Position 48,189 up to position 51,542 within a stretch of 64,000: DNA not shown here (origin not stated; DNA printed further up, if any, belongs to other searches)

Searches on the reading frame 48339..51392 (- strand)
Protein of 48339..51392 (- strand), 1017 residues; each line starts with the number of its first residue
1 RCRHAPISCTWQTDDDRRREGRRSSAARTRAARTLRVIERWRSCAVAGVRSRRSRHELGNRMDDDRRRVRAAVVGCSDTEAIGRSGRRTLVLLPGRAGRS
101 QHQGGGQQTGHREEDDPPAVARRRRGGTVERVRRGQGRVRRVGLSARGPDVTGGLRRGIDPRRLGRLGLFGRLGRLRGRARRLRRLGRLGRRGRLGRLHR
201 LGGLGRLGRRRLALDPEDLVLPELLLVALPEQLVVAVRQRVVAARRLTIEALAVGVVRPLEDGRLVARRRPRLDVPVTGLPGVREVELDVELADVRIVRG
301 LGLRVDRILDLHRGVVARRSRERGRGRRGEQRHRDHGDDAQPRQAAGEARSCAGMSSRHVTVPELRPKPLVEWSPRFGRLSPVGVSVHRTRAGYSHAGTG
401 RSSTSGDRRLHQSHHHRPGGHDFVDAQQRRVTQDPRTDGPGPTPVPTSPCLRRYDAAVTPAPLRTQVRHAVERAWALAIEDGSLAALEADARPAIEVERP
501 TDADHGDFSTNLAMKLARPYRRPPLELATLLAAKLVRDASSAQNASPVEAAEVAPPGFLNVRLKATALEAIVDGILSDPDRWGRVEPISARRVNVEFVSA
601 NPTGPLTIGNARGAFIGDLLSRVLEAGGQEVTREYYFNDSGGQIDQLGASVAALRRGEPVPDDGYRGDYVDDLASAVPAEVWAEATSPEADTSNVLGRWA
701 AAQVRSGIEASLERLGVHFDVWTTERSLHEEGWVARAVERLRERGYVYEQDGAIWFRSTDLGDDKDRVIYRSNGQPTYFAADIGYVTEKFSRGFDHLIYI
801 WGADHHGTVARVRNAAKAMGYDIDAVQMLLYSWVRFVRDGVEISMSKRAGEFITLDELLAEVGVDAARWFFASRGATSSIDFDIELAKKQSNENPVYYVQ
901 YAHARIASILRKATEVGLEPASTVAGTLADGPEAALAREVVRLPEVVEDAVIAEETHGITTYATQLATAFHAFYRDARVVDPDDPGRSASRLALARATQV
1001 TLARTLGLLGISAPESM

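Call 69: search_protein_families(library=pfam, proteins=[window:48339-51392:-], max_evalue=0.00001)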
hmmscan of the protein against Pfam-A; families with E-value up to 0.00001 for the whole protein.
window:48339-51392:- (1017 aa): 3 families
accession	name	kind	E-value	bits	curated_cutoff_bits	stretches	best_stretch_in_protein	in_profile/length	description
PF05746.21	DALR_1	-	3.4e-30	105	22.3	1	899-1017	1-117/117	DALR anticodon binding domain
PF00750.26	tRNA-synt_1d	-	2.9e-18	66.4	23.3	1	712-862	147-298/349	tRNA synthetases class I (R), catalytic domain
PF03485.21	Arg_tRNA_synt_N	-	6.3e-16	59.2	21.5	1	475-563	15-85/85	Arginyl tRNA synthetase N terminal domain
